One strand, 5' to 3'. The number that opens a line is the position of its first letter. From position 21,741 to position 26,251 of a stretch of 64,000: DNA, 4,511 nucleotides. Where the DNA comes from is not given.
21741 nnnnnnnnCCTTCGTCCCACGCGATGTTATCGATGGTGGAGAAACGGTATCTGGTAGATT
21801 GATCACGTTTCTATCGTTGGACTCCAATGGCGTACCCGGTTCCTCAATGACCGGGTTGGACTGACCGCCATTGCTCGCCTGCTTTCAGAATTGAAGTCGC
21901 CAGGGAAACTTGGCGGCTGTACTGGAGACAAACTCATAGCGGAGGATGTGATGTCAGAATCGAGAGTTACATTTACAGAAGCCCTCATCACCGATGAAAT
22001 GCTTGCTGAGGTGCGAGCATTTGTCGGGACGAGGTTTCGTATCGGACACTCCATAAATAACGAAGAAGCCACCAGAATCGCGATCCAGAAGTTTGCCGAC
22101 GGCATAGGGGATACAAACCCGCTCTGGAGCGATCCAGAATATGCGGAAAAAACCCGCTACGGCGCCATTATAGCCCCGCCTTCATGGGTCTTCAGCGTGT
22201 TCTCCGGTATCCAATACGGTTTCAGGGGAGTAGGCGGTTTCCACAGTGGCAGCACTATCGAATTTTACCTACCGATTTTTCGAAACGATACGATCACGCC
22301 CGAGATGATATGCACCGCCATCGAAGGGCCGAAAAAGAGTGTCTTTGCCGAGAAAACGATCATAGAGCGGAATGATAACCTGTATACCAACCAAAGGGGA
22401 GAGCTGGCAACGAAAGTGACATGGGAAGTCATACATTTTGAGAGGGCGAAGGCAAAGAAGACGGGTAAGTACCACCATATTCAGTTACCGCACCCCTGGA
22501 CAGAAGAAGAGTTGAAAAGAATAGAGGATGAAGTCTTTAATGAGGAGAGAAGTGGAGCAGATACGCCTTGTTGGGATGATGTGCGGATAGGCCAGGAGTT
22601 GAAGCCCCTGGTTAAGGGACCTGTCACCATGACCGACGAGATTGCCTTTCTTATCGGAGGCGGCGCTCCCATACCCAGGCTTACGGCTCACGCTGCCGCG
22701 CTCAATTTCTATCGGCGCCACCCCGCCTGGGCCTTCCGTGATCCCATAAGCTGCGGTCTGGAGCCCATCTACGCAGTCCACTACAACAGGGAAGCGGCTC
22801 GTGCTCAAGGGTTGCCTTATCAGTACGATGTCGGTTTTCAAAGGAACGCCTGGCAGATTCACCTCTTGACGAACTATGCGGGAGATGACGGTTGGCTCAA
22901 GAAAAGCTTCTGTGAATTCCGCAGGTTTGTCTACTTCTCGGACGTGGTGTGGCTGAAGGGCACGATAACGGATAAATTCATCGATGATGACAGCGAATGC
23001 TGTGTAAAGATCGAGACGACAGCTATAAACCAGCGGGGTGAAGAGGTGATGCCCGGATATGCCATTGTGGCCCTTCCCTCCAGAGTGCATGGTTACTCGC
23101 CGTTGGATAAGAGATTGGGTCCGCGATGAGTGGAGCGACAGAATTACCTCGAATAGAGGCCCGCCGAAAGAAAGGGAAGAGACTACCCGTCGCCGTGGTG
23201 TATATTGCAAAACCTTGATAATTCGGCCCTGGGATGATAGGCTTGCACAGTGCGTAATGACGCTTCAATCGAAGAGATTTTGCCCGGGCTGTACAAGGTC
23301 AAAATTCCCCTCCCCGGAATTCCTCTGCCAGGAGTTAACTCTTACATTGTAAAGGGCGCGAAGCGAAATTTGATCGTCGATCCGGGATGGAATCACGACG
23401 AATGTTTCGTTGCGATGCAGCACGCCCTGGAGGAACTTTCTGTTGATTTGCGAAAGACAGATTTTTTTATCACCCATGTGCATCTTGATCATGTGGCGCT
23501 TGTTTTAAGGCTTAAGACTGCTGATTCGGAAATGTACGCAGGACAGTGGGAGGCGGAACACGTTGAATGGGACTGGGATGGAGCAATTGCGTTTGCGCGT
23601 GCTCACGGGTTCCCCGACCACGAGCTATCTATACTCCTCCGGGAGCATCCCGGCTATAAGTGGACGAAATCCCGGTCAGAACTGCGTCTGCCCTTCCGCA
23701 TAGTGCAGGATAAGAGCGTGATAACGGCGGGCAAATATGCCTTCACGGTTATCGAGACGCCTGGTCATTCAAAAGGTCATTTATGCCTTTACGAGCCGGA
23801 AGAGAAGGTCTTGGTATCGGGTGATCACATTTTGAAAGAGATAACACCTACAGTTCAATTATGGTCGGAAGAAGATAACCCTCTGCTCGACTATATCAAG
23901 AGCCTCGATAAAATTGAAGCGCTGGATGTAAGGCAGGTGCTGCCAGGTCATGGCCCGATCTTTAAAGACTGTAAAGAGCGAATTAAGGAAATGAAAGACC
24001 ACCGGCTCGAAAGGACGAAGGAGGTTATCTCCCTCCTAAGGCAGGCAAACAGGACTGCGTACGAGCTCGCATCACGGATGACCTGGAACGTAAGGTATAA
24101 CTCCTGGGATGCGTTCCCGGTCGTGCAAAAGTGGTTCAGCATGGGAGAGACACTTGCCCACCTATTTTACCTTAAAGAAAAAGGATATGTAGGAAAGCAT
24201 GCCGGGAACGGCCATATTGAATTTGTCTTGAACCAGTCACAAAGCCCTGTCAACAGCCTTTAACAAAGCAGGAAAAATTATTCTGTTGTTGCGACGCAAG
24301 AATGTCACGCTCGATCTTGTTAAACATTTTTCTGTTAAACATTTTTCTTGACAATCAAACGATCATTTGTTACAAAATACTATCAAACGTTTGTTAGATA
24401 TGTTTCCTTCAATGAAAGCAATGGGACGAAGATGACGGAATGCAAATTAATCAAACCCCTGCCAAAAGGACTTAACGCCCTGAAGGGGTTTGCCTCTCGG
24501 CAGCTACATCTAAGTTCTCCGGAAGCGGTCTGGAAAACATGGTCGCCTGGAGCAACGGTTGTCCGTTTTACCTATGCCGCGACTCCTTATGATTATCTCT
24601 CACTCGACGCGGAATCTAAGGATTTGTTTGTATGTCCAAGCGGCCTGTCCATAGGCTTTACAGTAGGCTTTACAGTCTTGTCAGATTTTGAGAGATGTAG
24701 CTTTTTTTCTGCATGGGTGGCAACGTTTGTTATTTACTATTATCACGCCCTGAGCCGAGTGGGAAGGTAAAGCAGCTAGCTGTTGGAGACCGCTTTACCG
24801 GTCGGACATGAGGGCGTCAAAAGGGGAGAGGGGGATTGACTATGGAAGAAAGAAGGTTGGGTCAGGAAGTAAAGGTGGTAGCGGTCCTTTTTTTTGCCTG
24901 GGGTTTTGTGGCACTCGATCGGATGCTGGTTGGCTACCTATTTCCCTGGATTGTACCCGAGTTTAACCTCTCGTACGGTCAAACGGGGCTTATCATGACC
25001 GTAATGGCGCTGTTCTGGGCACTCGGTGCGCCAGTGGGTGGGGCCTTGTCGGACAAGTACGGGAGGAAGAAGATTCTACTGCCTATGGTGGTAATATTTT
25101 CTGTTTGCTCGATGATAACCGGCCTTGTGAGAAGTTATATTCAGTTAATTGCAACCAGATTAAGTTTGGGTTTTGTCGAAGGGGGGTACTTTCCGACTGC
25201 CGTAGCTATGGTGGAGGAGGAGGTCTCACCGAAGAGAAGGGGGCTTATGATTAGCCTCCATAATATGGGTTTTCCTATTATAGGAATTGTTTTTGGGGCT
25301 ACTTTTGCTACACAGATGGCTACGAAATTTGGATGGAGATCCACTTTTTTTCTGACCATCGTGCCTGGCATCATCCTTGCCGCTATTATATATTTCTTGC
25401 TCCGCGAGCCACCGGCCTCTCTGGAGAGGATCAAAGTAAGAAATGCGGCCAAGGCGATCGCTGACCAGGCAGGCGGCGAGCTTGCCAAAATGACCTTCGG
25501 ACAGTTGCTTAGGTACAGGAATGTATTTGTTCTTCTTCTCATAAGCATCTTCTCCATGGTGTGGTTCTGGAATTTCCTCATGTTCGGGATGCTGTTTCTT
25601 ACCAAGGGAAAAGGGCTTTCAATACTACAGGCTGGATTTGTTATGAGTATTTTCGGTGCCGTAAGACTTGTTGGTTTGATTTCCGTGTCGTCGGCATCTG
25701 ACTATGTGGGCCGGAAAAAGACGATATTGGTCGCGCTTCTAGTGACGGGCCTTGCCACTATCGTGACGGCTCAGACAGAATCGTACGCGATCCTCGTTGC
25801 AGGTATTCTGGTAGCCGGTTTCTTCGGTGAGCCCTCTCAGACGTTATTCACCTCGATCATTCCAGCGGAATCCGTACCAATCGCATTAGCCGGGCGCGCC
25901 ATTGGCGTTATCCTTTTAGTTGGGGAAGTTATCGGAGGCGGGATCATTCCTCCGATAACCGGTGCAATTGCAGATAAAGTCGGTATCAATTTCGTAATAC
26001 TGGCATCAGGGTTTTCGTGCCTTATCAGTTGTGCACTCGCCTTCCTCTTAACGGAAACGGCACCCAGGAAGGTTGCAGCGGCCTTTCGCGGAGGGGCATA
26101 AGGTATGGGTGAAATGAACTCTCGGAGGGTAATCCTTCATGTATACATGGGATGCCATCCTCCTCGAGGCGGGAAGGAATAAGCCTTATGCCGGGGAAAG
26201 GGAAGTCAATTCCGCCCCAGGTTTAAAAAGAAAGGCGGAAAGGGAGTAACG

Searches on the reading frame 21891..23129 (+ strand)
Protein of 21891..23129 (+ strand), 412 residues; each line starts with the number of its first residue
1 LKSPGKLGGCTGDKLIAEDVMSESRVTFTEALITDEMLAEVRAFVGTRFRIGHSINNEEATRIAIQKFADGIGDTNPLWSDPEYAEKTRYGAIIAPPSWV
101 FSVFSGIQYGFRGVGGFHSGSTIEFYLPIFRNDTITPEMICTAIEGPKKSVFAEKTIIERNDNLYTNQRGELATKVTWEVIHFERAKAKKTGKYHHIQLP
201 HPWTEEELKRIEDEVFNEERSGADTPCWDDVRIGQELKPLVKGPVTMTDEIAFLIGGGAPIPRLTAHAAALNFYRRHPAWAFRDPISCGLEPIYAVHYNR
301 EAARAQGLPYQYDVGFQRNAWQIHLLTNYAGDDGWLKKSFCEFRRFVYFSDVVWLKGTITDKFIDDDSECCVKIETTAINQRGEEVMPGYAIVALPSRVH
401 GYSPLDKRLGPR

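Call 28: search_protein_families(library=pfam, proteins=[window:21891-23129:+], max_evalue=0.0001)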
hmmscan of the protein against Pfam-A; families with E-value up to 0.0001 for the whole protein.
window:21891-23129:+ (412 aa): 2 families
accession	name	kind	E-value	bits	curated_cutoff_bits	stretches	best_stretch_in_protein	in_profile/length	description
PF13452.11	FAS1_DH_region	-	2.9e-13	50.5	22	1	56-172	10-128/132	FAS1-like, dehydratase domain region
PF01575.25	MaoC_dehydratas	-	4.7e-07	29.9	27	1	61-156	19-116/123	MaoC like domain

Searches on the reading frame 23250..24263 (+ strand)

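Call 28: search_protein_families(library=pfam, proteins=[window:23250-24263:+], max_evalue=0.0001)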
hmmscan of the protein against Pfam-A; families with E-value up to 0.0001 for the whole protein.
window:23250-24263:+ (337 aa): 2 families
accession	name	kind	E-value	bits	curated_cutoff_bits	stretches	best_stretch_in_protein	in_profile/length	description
PF00753.33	Lactamase_B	-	2.2e-19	70.6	22.7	1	28-234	5-196/196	Metallo-beta-lactamase superfamily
PF19583.5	ODP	-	2.1e-05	24.9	27.2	0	30-194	4-137/194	ODP family beta lactamase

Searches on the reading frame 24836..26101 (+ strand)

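Call 40: search_protein_families(library=pfam, proteins=[window:24836-26101:+], max_evalue=0.0001)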
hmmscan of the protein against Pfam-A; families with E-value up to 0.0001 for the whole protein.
window:24836-26101:+ (421 aa): 3 families
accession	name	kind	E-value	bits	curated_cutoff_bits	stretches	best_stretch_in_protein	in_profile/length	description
PF07690.21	MFS_1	-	2.6e-53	181.6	33.4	2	18-283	1-257/347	Major Facilitator Superfamily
PF00083.30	Sugar_tr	-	5e-24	85.4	22.3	1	49-411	47-443/452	Sugar (and other) transporter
PF12832.13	MFS_1_like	-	3.6e-08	33.3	25.2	1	33-327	20-312/373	MFS_1 like family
